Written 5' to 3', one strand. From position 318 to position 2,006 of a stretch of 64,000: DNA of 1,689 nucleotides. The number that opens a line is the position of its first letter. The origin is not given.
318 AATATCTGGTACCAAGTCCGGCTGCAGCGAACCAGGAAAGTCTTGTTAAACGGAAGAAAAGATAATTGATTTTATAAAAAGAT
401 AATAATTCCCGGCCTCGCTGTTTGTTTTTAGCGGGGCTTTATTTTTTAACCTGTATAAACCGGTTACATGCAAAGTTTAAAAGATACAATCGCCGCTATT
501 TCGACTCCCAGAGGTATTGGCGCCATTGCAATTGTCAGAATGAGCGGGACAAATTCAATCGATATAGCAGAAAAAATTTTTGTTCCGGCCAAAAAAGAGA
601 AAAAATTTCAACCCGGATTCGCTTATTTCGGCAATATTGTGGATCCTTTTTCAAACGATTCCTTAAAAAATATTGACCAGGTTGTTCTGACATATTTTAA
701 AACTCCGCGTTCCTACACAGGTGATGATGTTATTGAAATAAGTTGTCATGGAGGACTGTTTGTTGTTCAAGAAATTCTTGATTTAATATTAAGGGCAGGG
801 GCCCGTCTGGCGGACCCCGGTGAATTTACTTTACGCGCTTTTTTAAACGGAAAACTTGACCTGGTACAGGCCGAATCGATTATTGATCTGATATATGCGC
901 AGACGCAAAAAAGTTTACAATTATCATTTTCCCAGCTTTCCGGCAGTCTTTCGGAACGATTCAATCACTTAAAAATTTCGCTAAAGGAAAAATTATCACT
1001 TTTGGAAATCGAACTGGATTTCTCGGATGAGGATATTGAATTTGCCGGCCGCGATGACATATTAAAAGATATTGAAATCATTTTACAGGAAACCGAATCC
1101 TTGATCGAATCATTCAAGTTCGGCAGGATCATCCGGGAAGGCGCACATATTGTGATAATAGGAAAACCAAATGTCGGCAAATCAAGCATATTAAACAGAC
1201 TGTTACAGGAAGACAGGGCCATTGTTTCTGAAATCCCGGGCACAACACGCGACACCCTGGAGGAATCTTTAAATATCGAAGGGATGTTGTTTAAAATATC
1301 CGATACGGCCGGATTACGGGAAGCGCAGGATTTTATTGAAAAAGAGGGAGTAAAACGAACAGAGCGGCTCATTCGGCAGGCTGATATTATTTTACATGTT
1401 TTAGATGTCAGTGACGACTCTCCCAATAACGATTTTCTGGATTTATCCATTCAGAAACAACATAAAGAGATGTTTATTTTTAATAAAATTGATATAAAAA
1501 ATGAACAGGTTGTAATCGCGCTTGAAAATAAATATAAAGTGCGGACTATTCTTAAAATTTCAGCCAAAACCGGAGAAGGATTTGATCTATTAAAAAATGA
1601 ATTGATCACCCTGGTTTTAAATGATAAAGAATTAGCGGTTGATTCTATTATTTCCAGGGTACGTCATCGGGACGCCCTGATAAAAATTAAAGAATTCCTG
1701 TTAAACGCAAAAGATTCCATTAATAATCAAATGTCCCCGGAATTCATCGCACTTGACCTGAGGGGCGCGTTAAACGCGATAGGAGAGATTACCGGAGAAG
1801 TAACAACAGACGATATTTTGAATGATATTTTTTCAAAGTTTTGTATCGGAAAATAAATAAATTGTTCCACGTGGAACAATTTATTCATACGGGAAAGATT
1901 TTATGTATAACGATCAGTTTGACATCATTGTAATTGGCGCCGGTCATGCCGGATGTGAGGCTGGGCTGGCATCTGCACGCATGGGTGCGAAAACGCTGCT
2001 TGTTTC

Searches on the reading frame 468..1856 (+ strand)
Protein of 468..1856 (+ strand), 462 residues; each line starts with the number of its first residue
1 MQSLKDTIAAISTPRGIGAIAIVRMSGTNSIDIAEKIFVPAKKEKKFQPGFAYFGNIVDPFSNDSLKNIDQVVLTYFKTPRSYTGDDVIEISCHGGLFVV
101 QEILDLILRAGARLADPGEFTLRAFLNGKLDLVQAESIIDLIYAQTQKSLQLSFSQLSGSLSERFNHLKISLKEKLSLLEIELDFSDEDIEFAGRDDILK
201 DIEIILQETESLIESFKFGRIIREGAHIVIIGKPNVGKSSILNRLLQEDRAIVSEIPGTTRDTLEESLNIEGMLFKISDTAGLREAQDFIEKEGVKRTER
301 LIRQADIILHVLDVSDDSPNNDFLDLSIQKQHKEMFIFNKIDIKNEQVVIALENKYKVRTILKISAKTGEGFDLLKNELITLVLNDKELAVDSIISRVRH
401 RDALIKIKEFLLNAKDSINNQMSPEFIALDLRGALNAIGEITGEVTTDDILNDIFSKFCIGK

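Call 7: search_protein_families(library=ncbifam, proteins=[window:468-1856:+], max_evalue=0.00001)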
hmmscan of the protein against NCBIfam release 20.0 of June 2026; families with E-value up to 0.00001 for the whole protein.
window:468-1856:+ (462 aa): 18 families
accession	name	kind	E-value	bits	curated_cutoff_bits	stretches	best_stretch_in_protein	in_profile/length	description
TIGR00450.1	mnmE_trmE_thdF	equivalog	9e-124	413.9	252.6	1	13-462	2-446/446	tRNA uridine-5-carboxymethylaminomethyl(34) synthesis GTPase MnmE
NF003661.0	PRK05291.1-3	equivalog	5.6e-119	398.4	380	1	5-462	3-448/448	tRNA uridine-5-carboxymethylaminomethyl(34) synthesis GTPase MnmE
TIGR03594.1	GTPase_EngA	equivalog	2.6e-33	115.7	306.7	1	227-379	177-342/432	ribosome biogenesis GTPase Der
TIGR00231.1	small_GTP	domain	1.1e-29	103.4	42.5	1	226-374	4-157/164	GTP-binding protein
TIGR03918.1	GTP_HydF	equivalog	1.4e-26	93.2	325.55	1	226-387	8-171/392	[FeFe] hydrogenase H-cluster maturation GTPase HydF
NF000908.1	PRK00089.1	equivalog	1.4e-24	86.9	237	1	227-389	5-173/291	GTPase Era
NF002828.0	PRK03003.1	equivalog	4e-22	78.4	631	1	225-379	213-379/477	ribosome biogenesis GTPase Der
NF007071.0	PRK09518.1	equivalog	1.7e-20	73.2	953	1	223-380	442-611/706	bifunctional cytidylate kinase/GTPase Der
TIGR00436.1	era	equivalog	1.1e-17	64.3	116.25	1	228-378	3-158/270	GTPase Era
TIGR03596.1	GTPase_YlqF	equivalog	6.2e-14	52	208.2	1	220-282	113-172/276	ribosome biogenesis GTPase YlqF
TIGR00437.1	feoB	equivalog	2.4e-13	49.7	315.65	1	232-421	1-190/594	ferrous iron transport protein B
TIGR03156.1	GTP_HflX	equivalog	4.5e-12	45.6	216.75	1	220-380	184-348/351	GTPase HflX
NF008955.0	PRK12297.1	equivalog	3.5e-09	36.1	406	1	226-406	160-351/429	GTPase ObgE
TIGR03597.1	GTPase_YqeH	equivalog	6.8e-09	35.3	297.4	1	200-292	127-224/361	ribosome biogenesis GTPase YqeH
TIGR03598.1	GTPase_YsxC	equivalog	8.3e-08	32.1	124.45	1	224-261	17-55/186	ribosome biogenesis GTP-binding protein YihA/YsxC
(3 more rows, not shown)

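Call 9: find_encoding_contigs(protein=window:468-1856:+, flank=10000, max_places=6)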
Protein window:468-1856:+ (462 aa): 1 contig read that carries it; 1 place shown.
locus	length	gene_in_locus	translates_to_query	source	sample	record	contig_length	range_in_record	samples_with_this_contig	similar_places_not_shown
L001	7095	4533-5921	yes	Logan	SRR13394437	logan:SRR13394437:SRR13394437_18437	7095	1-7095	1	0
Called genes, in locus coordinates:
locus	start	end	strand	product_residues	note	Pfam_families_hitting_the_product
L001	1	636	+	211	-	?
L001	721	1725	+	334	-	PF01180:DHO_dh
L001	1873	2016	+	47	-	PF00468:Ribosomal_L34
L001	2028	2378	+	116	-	PF00825:Ribonuclease_P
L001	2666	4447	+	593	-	PF14849:YidC_periplas, PF02096:60KD_IMP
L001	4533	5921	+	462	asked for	PF10396:TrmE_N, PF03193:RsgA_GTPase (faint), PF12631:MnmE_helical, PF00071:Ras (weak), PF00350:Dynamin_N (faint), PF01926:MMR_HSR1, PF02421:FeoB_N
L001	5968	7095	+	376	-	?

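Call 28: find_related_loci(query=L001:2666-4447:+, collection=metagenome_contigs, flank=10000)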
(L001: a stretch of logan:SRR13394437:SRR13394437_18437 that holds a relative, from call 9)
Query L001:2666-4447:+ (593 aa) in metagenome_contigs; peptide patterns used: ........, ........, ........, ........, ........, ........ (x = any residue, [..] = any of these).
147 stretches matched a pattern; 39 encode a relative of the query (tblastn E <= 1e-3); 39 distinct loci.
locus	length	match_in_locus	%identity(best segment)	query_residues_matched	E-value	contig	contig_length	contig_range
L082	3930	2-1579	84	63-588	0e+0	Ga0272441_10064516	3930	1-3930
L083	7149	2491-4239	59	1-579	0e+0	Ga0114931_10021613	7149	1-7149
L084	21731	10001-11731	52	1-593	0e+0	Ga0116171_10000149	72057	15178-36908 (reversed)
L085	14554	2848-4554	47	1-577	5e-156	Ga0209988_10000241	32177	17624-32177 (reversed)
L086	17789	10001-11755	47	3-575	2e-151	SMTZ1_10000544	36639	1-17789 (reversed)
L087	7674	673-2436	43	3-574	5e-146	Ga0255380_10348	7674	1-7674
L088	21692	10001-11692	53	1-576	0e+0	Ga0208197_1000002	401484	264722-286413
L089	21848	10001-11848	44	3-587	1e-138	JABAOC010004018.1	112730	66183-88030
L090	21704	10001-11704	43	1-575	5e-151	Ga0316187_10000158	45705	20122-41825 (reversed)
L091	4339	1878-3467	40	60-572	6e-123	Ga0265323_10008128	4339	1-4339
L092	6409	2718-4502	38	3-586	7e-119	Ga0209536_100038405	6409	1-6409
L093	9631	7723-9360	38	3-575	4e-118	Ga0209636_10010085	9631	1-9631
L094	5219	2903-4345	41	97-572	4e-117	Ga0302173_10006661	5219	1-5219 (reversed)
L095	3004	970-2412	41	97-572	5e-121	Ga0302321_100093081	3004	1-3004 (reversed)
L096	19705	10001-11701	38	3-575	2e-114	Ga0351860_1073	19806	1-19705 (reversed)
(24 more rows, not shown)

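Call 33: search_protein_families(library=pfam, proteins=[L084:7338-8738:-, L084:5843-7015:-, L084:4686-5828:-, L084:9210-9353:+, L084:9368-9778:+, L001:58-636:+, L001:721-1725:+, L001:2400-2630:+], max_evalue=0.0001)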
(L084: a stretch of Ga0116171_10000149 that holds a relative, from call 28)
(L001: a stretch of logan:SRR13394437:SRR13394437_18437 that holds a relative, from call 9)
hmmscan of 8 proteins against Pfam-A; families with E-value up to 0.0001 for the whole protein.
L084:7338-8738:- (466 aa): 5 families
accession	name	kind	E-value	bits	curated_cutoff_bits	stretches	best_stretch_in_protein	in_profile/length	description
PF00308.24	Bac_DnaA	-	9.8e-69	231.1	23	1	127-289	1-162/162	Bacterial DnaA ATPAse domain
PF08299.17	Bac_DnaA_C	-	3.9e-28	97.7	31.5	1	372-438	1-67/69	Bacterial dnaA protein helix-turn-helix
PF11638.13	DnaA_N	-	1.6e-17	63.4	24.6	1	20-81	2-64/65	DnaA N-terminal domain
PF01695.23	IstB_IS21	-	2.4e-05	24.4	24.1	1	164-265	95-193/238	IstB-like ATP binding protein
PF00004.35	AAA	-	5.4e-05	24.1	21.2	0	165-266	2-110/131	ATPase family associated with various cellular activities (AAA)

L084:5843-7015:- (390 aa): 3 families
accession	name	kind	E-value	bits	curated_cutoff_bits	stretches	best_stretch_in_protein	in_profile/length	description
PF00712.24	DNA_pol3_beta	-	6.3e-39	133.3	24.4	1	5-122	1-119/120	DNA polymerase III beta subunit, N-terminal domain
PF02767.21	DNA_pol3_beta_2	-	1.7e-29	102.9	27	1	132-247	1-116/116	DNA polymerase III beta subunit, central domain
PF02768.20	DNA_pol3_beta_3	-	6.7e-24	84.5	27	1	250-367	2-118/121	DNA polymerase III beta subunit, C-terminal domain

L084:4686-5828:- (380 aa): 3 families
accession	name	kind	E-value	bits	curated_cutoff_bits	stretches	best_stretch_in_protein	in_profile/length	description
PF02463.25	SMC_N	-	7.3e-12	45.6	40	1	3-344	2-196/220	RecF/RecN/SMC N terminal domain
PF13476.12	AAA_23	-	2.4e-05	25.5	27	1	5-118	1-87/201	AAA domain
PF13175.12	AAA_15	-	8.5e-05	22.8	32.1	1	1-88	1-83/374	AAA ATPase domain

L084:9210-9353:+ (47 aa): 1 family
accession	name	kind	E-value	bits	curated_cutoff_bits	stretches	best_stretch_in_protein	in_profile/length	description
PF00468.22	Ribosomal_L34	-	1.5e-22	79.7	25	1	1-44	1-44/44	Ribosomal protein L34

L084:9368-9778:+ (136 aa): 1 family
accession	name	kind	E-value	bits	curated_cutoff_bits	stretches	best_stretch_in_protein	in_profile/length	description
PF00825.24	Ribonuclease_P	-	2.4e-18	66.6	22.3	1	9-108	4-107/109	Ribonuclease P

L001:58-636:+ (192 aa): 0 families

L001:721-1725:+ (334 aa): 1 family
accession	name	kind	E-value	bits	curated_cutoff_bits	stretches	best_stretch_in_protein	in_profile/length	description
PF01180.27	DHO_dh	-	5.8e-19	68.8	27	1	85-289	75-290/291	Dihydroorotate dehydrogenase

L001:2400-2630:+ (76 aa): 1 family
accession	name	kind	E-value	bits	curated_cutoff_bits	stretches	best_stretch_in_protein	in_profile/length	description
PF01809.23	YidD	-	1.2e-29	102.3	27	1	13-76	4-67/67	Putative membrane protein insertion efficiency factor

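Call 46: search_protein_families(library=pfam, proteins=[L083:25-1338:+, L089:7210-8577:-, L089:5616-6740:-, L089:2147-4078:-, L085:147-1493:-], max_evalue=0.00001)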
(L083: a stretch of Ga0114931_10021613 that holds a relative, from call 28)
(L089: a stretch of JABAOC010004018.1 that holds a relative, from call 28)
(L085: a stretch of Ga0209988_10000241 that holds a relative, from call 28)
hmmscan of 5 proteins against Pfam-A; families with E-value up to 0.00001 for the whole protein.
L083:25-1338:+ (437 aa): 5 families
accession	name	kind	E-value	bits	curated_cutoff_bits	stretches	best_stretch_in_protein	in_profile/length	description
PF02369.22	Big_1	-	3.3e-21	75.6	34.9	2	244-306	6-67/93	Bacterial Ig-like domain (group 1)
PF13860.13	FlgD_ig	-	1.5e-10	41.3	27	1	358-424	6-75/79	FlgD Ig-like domain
PF17789.7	MG4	-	5.5e-08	33.4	24.7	0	154-221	13-76/95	Macroglobulin domain MG4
PF09134.16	Invasin_D3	-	2.5e-07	31.5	33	0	245-320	10-82/98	Invasin, domain 3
PF18962.6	Por_Secre_tail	-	6.4e-07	30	27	1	354-433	2-73/75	Secretion system C-terminal sorting domain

L089:7210-8577:- (455 aa): 4 families
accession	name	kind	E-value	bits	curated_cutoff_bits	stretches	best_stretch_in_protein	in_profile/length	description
PF00308.24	Bac_DnaA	-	5.1e-73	245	23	1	116-278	1-162/162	Bacterial DnaA ATPAse domain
PF08299.17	Bac_DnaA_C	-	1.6e-28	99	31.5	1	361-429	1-69/69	Bacterial dnaA protein helix-turn-helix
PF11638.13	DnaA_N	-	7.5e-16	58.1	24.6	1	7-68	2-64/65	DnaA N-terminal domain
PF01695.23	IstB_IS21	-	3.7e-07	30.3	24.1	1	153-256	95-195/238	IstB-like ATP binding protein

L089:5616-6740:- (374 aa): 3 families
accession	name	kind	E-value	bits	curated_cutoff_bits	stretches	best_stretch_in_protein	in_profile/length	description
PF02767.21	DNA_pol3_beta_2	-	1.6e-29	103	27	1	129-245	2-116/116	DNA polymerase III beta subunit, central domain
PF00712.24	DNA_pol3_beta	-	5e-29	101.3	24.4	1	1-118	1-119/120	DNA polymerase III beta subunit, N-terminal domain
PF02768.20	DNA_pol3_beta_3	-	3.8e-22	78.8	27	1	248-371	2-121/121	DNA polymerase III beta subunit, C-terminal domain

L089:2147-4078:- (643 aa): 4 families
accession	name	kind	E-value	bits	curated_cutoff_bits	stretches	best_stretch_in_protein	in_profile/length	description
PF00204.31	DNA_gyraseB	-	2e-61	206.9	27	1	230-399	1-172/173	DNA gyrase B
PF00986.26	DNA_gyraseB_C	-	3.2e-31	107.7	29.8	1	571-632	2-63/63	DNA gyrase B subunit, carboxyl terminus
PF01751.28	Toprim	-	4.5e-19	68.9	23.1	1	428-540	1-95/96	Toprim domain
PF02518.31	HATPase_c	-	2e-17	64.1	26.4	1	44-182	4-108/111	Histidine kinase-, DNA gyrase B-, and HSP90-like ATPase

L085:147-1493:- (448 aa): 4 families
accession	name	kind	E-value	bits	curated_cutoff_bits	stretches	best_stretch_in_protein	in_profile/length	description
PF00308.24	Bac_DnaA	-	7.3e-69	231.5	23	1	111-271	3-162/162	Bacterial DnaA ATPAse domain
PF08299.17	Bac_DnaA_C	-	1.6e-28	99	31.5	1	354-422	1-69/69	Bacterial dnaA protein helix-turn-helix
PF11638.13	DnaA_N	-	8.1e-17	61.1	24.6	1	7-67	2-63/65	DnaA N-terminal domain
PF01695.23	IstB_IS21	-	1.3e-08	35.1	24.1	1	146-249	95-195/238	IstB-like ATP binding protein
